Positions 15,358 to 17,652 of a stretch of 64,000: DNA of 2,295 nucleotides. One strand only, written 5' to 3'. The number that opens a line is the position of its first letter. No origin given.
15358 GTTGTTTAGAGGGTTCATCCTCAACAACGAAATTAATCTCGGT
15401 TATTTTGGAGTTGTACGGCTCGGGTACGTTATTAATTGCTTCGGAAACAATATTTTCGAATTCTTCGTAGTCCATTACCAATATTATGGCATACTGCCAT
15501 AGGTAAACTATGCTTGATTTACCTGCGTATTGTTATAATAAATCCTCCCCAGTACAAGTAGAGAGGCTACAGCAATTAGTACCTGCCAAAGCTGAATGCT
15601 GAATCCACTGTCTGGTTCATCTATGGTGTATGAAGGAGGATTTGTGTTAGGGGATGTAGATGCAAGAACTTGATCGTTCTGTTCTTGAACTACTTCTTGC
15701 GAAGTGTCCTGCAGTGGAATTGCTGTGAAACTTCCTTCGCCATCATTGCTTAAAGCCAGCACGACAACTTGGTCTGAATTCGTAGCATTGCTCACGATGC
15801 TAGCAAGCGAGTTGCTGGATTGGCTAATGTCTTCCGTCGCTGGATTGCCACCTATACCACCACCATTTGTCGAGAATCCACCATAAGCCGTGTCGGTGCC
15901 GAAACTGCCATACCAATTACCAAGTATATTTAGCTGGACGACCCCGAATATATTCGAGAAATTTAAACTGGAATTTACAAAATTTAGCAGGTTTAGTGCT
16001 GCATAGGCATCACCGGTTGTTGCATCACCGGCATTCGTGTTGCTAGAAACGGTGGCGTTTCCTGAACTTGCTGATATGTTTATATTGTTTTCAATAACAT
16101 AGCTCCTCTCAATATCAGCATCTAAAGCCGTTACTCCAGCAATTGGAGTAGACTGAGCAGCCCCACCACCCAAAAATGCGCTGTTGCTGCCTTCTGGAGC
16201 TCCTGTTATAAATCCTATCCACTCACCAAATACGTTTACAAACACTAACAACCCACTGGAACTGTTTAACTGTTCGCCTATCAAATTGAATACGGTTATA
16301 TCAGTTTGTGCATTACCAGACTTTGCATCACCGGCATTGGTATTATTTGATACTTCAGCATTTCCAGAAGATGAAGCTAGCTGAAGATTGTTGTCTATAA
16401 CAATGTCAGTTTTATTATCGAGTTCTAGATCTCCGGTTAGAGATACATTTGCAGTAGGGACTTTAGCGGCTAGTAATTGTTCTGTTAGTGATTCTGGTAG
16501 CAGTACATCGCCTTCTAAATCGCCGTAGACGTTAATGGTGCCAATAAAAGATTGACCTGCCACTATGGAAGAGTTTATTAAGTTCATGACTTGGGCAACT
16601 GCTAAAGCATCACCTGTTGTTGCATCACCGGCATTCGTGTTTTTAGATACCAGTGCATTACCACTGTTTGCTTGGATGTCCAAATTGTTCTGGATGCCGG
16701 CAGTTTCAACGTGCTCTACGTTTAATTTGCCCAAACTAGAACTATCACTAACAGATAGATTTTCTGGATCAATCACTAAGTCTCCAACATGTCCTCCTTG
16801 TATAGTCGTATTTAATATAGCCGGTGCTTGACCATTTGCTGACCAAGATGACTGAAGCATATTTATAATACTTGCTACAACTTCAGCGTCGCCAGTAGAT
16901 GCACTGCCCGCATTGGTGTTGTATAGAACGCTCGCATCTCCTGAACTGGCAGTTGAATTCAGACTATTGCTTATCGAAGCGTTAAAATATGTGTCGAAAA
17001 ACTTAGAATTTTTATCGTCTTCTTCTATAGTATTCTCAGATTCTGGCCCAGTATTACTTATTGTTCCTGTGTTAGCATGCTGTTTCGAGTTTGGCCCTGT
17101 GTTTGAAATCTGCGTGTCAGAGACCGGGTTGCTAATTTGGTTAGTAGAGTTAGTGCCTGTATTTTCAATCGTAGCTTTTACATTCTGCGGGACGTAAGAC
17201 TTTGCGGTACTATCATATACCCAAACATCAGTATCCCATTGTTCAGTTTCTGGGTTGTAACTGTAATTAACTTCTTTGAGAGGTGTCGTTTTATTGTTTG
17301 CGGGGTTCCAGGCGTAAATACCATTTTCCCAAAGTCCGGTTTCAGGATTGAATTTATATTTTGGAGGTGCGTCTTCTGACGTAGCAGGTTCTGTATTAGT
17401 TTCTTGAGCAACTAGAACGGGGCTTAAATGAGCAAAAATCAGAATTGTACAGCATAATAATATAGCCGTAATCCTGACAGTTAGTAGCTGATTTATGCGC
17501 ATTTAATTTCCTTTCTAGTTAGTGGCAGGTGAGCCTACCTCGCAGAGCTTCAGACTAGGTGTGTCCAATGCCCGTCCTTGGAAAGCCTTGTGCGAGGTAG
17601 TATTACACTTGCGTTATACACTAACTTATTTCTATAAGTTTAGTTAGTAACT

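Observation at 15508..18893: Crp-adjacent cluster of three secreted/anchored proteins built on an unassigned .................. repeat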

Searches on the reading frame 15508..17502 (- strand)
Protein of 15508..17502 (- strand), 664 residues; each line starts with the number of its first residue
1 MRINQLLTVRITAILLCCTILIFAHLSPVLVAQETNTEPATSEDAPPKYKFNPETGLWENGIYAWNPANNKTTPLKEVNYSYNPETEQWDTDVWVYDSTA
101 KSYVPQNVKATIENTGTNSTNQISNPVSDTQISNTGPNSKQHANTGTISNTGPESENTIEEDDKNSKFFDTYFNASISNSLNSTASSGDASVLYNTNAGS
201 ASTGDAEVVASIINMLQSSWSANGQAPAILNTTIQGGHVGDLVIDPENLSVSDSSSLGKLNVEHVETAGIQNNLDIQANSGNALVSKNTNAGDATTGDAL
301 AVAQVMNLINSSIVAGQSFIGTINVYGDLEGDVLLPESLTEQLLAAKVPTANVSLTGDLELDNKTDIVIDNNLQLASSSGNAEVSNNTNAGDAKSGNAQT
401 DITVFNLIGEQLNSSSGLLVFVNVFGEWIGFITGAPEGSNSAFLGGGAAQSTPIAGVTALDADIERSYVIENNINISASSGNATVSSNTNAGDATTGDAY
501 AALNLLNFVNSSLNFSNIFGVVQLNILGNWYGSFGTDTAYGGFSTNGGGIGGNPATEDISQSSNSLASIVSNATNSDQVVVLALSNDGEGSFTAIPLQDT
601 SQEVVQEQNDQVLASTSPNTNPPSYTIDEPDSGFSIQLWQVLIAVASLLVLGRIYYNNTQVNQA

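Call 3: search_protein_families(library=pfam, proteins=[window:15508-17502:-], max_evalue=1)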
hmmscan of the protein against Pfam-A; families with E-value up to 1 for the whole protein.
window:15508-17502:- (664 aa): 1 family
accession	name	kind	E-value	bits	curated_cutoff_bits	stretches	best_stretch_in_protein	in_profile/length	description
PF12930.12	DUF3836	-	0.76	10.1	25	0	48-107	63-120/127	Family of unknown function (DUF3836)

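Call 4: search_protein_families(library=ncbifam, proteins=[window:15508-17502:-], max_evalue=1)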
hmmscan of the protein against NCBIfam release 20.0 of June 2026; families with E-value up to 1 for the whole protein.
window:15508-17502:- (664 aa): 0 families

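Call 6: find_homologous_proteins(query=window:15508-17502:-)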
Query window:15508-17502:- (664 aa): 345 proteins with E <= 0.001 among 8000 candidates; the best 120 are listed.
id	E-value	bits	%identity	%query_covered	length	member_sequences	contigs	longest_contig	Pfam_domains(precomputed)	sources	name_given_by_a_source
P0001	0.0e+0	1415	100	100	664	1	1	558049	-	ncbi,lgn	-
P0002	1.4e-215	736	57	99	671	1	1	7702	-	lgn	-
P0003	2.6e-141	490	49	80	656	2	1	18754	-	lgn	-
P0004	1.4e-140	488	47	84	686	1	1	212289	-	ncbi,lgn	-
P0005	1.5e-128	448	42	92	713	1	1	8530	-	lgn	-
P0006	2.2e-126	441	46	82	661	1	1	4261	-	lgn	-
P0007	7.5e-125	436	46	80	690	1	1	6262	-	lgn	-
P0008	5.3e-121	423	45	77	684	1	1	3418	-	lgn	-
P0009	1.7e-120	422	44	77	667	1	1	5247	-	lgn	-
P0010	1.4e-119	418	45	83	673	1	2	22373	-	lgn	-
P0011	8.0e-119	416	42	81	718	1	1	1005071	-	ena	-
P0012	6.7e-118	413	44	88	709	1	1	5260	-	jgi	jgi:hypothetical protein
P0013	1.4e-117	412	41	91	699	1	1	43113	-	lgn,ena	-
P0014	1.9e-117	411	42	81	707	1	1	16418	-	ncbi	-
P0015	6.3e-117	410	44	76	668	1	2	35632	-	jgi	jgi:hypothetical protein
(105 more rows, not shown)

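Call 7: search_solved_structures(query=window:15508-17502:-, max_evalue=10)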
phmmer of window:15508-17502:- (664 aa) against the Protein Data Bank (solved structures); distinct sequences matched with E-value up to 10: 4.
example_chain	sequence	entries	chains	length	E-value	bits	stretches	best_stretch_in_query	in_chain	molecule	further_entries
3p8s_A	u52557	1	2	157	0.36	12.4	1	72-112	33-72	Jacalin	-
1jac_A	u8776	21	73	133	0.42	12.2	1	73-113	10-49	JACALIN | JACALIN ALPHA CHAIN | Jacalin, alpha chain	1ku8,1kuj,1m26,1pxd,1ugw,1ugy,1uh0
4r03_A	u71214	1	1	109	0.91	11.1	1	48-108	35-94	Uncharacterized protein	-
4akb_A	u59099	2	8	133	1.1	10.9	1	73-112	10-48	AGGLUTININ ALPHA CHAIN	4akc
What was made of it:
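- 17182..17367 (-): N-terminal Trp/Tyr-rich domain of A (residues ~46-107). It holds two copies of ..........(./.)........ and eight short strands. It is the distal tip and a candidate ligand-binding part. Only insignificant hits were found: DUF3836 at E 0.76, 4r03 and jacalin (calls 3, 7).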

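Call 9: find_encoding_contigs(protein=P0001, flank=8000, max_places=3)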
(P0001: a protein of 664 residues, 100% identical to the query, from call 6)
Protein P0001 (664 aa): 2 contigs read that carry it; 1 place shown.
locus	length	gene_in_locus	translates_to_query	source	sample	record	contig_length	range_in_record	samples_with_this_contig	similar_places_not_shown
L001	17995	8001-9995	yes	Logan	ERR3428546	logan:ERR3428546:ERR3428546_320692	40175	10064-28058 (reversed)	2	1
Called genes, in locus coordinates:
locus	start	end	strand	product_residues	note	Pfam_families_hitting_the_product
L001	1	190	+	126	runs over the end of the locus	-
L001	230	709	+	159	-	-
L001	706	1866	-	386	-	PF00890:FAD_binding_2 (faint), PF01266:DAO (faint), PF07992:Pyr_redox_2, PF00070:Pyr_redox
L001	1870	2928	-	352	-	PF02646:RmuC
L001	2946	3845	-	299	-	PF02535:Zip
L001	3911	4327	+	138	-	PF01475:FUR, PF12840:HTH_20 (weak), PF07106:WHD_TBPIP (weak)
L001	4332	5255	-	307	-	PF01544:CorA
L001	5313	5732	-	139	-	PF00011:HSP20, PF17886:ArsA_HSP20 (faint)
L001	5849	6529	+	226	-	PF00027:cNMP_binding, PF13545:HTH_Crp_2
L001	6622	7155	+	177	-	-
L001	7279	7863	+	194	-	-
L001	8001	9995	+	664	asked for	-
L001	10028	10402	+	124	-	PF06262:Zincin_1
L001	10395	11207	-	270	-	PF14067:LssY_C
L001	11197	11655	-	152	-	-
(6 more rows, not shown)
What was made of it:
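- Checked: C is 181 aa from a GTG start; gene callers use the ATG at 18881, giving 177 aa (call 9).
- Metal-homeostasis genes (Zip, Fur, CorA) lie just beyond crp (call 9).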

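Call 10: find_encoding_contigs(protein=P0004, flank=8000, max_places=3)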
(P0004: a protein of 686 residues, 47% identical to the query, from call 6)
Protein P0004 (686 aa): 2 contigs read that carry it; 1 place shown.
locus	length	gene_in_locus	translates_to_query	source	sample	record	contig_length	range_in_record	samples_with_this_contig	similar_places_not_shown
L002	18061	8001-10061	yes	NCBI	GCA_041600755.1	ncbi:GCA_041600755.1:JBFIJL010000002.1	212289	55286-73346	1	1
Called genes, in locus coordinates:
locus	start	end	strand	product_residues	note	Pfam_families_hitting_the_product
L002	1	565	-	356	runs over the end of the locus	PF01594:AI-2E_transport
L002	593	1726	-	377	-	PF13439:Glyco_transf_4, PF13579:Glyco_trans_4_4 (weak), PF20706:GT4-conflict (weak), PF00534:Glycos_transf_1, PF13692:Glyco_trans_1_4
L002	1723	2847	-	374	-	PF13439:Glyco_transf_4, PF13477:Glyco_trans_4_2 (weak), PF13579:Glyco_trans_4_4, PF20706:GT4-conflict, PF00534:Glycos_transf_1, PF13692:Glyco_trans_1_4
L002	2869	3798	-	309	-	PF00561:Abhydrolase_1 (weak)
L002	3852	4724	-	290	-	PF02557:VanY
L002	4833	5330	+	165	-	-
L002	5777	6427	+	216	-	PF00027:cNMP_binding, PF13545:HTH_Crp_2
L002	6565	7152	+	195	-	-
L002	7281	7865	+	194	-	-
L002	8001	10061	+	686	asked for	-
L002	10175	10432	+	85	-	-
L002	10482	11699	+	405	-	PF09903:DUF2130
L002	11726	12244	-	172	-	-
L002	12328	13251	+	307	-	PF01545:Cation_efflux, PF16916:ZT_dimer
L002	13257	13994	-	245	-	PF03883:H2O2_YaaD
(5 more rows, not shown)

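Call 17: find_related_loci(query=A1, collection=genome_contigs, flank=6000)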
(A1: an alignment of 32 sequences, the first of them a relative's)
Query A1 (664 aa) in genome_contigs; peptide patterns used: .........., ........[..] (x = any residue, [..] = any of these).
308 stretches matched a pattern; 215 encode a relative of the query (tblastn E <= 1e-3); the best 80 are kept; 80 distinct loci.
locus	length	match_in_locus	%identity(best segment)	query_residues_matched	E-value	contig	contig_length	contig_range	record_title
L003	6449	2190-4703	42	9-553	1e-130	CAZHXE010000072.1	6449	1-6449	MAG TPA_asm: uncultured Candidatus Saccharibacteria bacterium isolate binchicken_co199_142 genome assembly, contig: NODE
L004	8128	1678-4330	39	2-655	2e-123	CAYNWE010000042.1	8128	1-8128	MAG TPA_asm: uncultured Candidatus Saccharibacteria bacterium isolate binchicken_co328_38 genome assembly, contig: NODE_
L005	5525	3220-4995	41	47-624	7e-120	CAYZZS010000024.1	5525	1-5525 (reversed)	MAG TPA_asm: uncultured Candidatus Saccharibacteria bacterium isolate SRP144015_co1_48 genome assembly, contig: NODE_609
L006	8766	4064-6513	44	38-541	6e-116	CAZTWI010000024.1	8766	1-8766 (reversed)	MAG TPA_asm: uncultured Candidatus Saccharibacteria bacterium isolate SRP344714_co2_155 genome assembly, contig: NODE_21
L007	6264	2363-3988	42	11-541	5e-114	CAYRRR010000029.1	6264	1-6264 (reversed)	MAG TPA_asm: uncultured Candidatus Saccharibacteria bacterium isolate SRP144015_co1_65 genome assembly, contig: NODE_529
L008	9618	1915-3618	40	1-541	8e-112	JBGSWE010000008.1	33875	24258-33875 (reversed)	MAG: Candidatus Saccharimonadales bacterium isolate JTS-AC474 k141_32179, whole genome shotgun sequence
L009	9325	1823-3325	43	47-541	9e-111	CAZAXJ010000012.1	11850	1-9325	MAG TPA_asm: uncultured Candidatus Saccharibacteria bacterium isolate SRP292972_co3_111 genome assembly, contig: NODE_23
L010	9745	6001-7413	42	38-541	4e-106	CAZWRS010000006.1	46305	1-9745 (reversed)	MAG TPA_asm: uncultured Candidatus Saccharibacteria bacterium isolate SRP144015_co1_75 genome assembly, contig: NODE_417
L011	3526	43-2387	43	27-549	4e-108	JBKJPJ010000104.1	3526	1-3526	MAG: Candidatus Saccharimonadales bacterium isolate ant_bin.454 k117_4980392, whole genome shotgun sequence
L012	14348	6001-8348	42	37-541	2e-105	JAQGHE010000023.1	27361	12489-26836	MAG: Candidatus Saccharibacteria bacterium isolate RYN_425 scaffold_52990, whole genome shotgun sequence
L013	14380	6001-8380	40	27-552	3e-105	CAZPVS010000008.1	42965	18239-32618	MAG TPA_asm: uncultured Candidatus Saccharibacteria bacterium isolate SRP329715_co1_113 genome assembly, contig: NODE_11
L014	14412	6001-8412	42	31-541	4e-104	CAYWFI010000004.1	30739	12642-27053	MAG TPA_asm: uncultured Candidatus Saccharibacteria bacterium isolate SRP344714_co2_289 genome assembly, contig: NODE_36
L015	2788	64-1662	41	37-541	1e-107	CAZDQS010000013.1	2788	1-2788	MAG TPA_asm: uncultured Candidatus Saccharibacteria bacterium isolate SRP144015_co1_47 genome assembly, contig: NODE_142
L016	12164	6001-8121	42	49-541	1e-103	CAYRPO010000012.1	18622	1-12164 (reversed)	MAG TPA_asm: uncultured Candidatus Saccharibacteria bacterium isolate SRP342105_co2_194 genome assembly, contig: NODE_30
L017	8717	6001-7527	41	49-541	2e-103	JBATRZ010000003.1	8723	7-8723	MAG: Candidatus Saccharimonadales bacterium isolate MFD10470_ilm_asm_bin33 k127_30918, whole genome shotgun sequence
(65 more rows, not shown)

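Call 19: predict_structure(alignment_id=A1)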
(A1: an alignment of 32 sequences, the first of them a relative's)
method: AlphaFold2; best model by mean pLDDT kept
length: 664 residues; sequences in the alignment: 32
mean_pLDDT: 61.1   pTM: 0.51
mean pLDDT of the five models: 61.1, 61.0, 58.4, 58.3, 54.9
residues with pLDDT >= 90: 98; 70-90: 166; 50-70: 147; < 50: 253
segments of 3 or more residues with pLDDT < 50: 27-45, 107-172, 250-264, 345-363, 433-464, 544-634
pLDDT, mean of each block of 10 residues (from residue 1): 58 73 56 41 57 85 76 69 63 72 60 30 31 32 33 36 37 65 91 94 91 69 58 67 60 34 55 92 96 95 82 61 78 64 42 36 62 89 95 92 70 58 61 38 30 40 58 92 97 95 80 61 76 68 47 41 32 35 41 43 34 30 37 55 74 71 50
secondary structure, 60 per line:
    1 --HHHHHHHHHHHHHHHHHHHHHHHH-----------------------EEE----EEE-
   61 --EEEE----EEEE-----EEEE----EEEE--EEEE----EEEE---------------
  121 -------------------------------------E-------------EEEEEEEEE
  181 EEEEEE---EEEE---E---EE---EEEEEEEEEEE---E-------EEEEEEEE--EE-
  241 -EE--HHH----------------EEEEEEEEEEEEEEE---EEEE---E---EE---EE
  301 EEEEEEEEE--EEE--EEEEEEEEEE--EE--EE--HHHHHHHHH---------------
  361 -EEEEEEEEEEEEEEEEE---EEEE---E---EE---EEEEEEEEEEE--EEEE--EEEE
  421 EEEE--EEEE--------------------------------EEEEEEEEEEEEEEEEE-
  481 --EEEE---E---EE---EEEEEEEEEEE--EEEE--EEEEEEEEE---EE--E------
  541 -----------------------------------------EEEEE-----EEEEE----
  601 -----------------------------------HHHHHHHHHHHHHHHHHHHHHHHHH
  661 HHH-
elements in order (helices of 4 or more, strands of 3 or more residues): H3-26 E50-52 E57-59 E63-66 E71-74 E80-83 E88-91 E94-97 E102-105 E172-186 E190-193 E206-216 E228-235 E265-279 E283-286 E299-309 E312-314 E317-326 H337-345 E362-378 E382-385 E398-408 E411-414 E417-424 E427-430 E463-479 E483-486 E499-509 E512-515 E518-526 E582-586 E592-596 H636-663
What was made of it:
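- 17182..17367 (-): AlphaFold2 places strands at 50-105 with pLDDT 57-85 (call 19).
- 15532..15597 (-): C-terminal transmembrane anchor of A (residues ~636-657). AlphaFold2 predicts a helix at 636-663 (call 19).
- AlphaFold2 folds A's cores confidently (pLDDT above 90, call 19). Its modules appear self-sufficient, with pLDDT above 90 (call 19). A's modules are predicted as ordinary folded beta domains with hydrophobic cores (call 19).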

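Call 24: fold_search(model_id=the predicted structure, library=pdb)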
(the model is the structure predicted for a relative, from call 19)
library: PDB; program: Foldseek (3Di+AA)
matches with E <= 10: 20; with E <= 0.001: 0
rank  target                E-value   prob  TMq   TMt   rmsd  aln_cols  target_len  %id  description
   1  9nqd_0                7.9e-01  0.02  0.06  0.14  27.9       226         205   12  Structure of Pseudomonas FapC Biofilm-Forming Functional Amyloid (released 2025-06-25)
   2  1vh4_A                1.1e+00  0.01  0.06  0.09  27.2       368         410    6  Crystal structure of a stabilizer of iron transporter (released 2003-12-30)
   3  5awg_B                1.5e+00  0.01  0.05  0.08  27.1       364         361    7  Crystal structure of Hg-bound SufB-SufC-SufD complex from Escherichia coli (released 2015-11-11)
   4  2zu0_A                1.7e+00  0.01  0.05  0.07  28.7       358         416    6  Crystal structure of SufC-SufD complex involved in the iron-sulfur cluster biosynthesis (released 2009-03-10)
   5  5awf_B                3.4e+00  0.00  0.05  0.06  26.3       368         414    9  Crystal structure of SufB-SufC-SufD complex from Escherichia coli (released 2015-11-11)
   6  1vh4_B                3.5e+00  0.01  0.05  0.07  25.6       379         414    7  Crystal structure of a stabilizer of iron transporter (released 2003-12-30)
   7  3msw                  5.2e+00  0.03  0.04  0.09  13.8        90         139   17  Crystal structure of a Protein with unknown function (BF3112) from Bacteroides fragilis NCTC 9343 at 1.90 A resolution (released 2010-06-09)
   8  8ceo_p                5.7e+00  0.08  0.04  0.09  11.7        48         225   21  Yeast RNA polymerase II transcription pre-initiation complex with core Mediator and the +1 nucleosome (released 2023-03-08)
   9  6zue_B                7.0e+00  0.13  0.05  0.10   8.5        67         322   10  Crystal structure of human DDB1 bound to human DCAF1 (amino acid residues 1046-1396) (released 2021-07-28)
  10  9bhr_B                7.7e+00  0.15  0.05  0.08  11.5        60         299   13  Crystal structure of the WDR domain of human DCAF1 in complex with OICR-40155 compound (released 2024-05-08)
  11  9ydg_B                8.1e+00  0.16  0.05  0.09  11.7        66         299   12  Crystal structure of the human DCAF1 WDR domain in complex with OICR-41074 (released 2025-11-12)
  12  2zu0_B                8.5e+00  0.00  0.05  0.07  27.7       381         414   10  Crystal structure of SufC-SufD complex involved in the iron-sulfur cluster biosynthesis (released 2009-03-10)
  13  8f8e_A                8.9e+00  0.13  0.05  0.09  11.4        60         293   13  Crystal structure of the WDR domain of human DCAF1 in complex with OICR-8268 compound (released 2023-03-01)
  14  9ydg_A                8.9e+00  0.13  0.05  0.08  11.5        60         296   13  Crystal structure of the human DCAF1 WDR domain in complex with OICR-41074 (released 2025-11-12)
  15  9ye4_A                8.9e+00  0.13  0.05  0.08  11.4        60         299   13  Crystal structure of the human DCAF1 WDR domain in complex with OICR-41110 (released 2025-11-12)
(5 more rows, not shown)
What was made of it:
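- On Fap functional amyloid (FapC): Foldseek hit to 9nqd has E 0.79, probability 0.02, TM 0.06/0.14 and rmsd 27.9 A (call 24).
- The top, non-significant PDB hit is FapC (call 24). The FapC match is noise (E 0.79, TM 0.06-0.14, rmsd 28 A; call 24).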

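Call 43: search_protein_families(library=pfam, alignment_id=A1, max_evalue=1)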
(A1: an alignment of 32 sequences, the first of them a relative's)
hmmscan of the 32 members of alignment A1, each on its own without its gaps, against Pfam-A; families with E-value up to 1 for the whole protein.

A. member 1, P0001 (664 aa): 1 family
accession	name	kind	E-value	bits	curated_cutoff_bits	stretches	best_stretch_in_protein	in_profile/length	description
PF12930.12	DUF3836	-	0.76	10.1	25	0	48-107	63-120/127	Family of unknown function (DUF3836)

B. families by the number of members that match (of 32 scanned): 11 families
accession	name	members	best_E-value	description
PF18836.7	B_solenoid_ydck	4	0.14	YdcK Beta solenoid repeat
PF13415.12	Kelch_3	3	0.13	Galactose oxidase, central domain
PF09247.16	TBP-binding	2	0.047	TATA box-binding protein binding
PF17780.6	OCRE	1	0.03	OCRE domain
PF23503.1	Microp_apicomplexa_5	1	0.041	Apicomplexa small protein domain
PF14670.12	FXa_inhibition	1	0.1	Coagulation Factor Xa inhibitory site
PF19639.4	DUF6142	1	0.26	Family of unknown function (DUF6142)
PF08427.15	ARMH3_C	1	0.27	Armadillo-like helical domain-containing protein 3, C-terminal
PF07886.16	BA14K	1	0.37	BA14K-like protein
PF22496.1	SOR_N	1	0.52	Class III superoxide reductase, N-terminal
PF12930.12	DUF3836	1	0.76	Family of unknown function (DUF3836)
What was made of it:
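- Closest known: Fibrillar adhesins of Gram-positive bacteria. Different: The repeat and the tip domain belong to no known stalk or adhesive family (calls 3, 43).
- No known adhesive domain was detected (calls 3, 43).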

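Call 54: search_solved_structures(query=A1, max_evalue=10, show_alignments=2)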
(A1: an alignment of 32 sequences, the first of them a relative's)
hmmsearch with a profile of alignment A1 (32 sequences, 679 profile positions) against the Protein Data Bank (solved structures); distinct sequences matched with E-value up to 10: 3.
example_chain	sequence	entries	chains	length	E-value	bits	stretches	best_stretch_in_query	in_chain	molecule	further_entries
7ozs_D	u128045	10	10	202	0.54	11.9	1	97-146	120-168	Ribosome biogenesis regulatory protein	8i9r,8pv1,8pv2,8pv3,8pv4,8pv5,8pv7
4gqy_A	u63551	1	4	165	0.76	11.4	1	212-263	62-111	CBS domain-containing protein CBSX2, chloroplastic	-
4r03_A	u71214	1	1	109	1.7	10.2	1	70-137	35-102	Uncharacterized protein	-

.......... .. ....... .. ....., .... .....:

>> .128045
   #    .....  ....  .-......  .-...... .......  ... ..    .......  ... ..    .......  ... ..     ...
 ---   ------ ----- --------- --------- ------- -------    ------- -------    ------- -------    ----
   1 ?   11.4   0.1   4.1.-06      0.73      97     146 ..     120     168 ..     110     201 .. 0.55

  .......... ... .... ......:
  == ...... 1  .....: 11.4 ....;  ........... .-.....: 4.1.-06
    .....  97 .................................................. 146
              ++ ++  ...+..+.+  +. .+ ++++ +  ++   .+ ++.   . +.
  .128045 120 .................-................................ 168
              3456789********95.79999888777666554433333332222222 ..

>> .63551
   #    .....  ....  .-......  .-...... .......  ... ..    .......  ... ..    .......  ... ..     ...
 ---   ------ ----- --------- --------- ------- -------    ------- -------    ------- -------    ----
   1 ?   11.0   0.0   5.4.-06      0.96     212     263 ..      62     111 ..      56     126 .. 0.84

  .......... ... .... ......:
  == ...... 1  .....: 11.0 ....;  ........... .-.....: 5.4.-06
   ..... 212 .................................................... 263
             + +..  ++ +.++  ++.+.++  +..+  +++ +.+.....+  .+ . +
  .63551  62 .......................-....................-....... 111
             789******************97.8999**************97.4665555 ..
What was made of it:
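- On Fibrillar adhesins: The N-terminal Trp-rich domain has only insignificant hits: DUF3836 at E 0.76 and jacalin at E 0.36 (calls 3, 7, 54).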
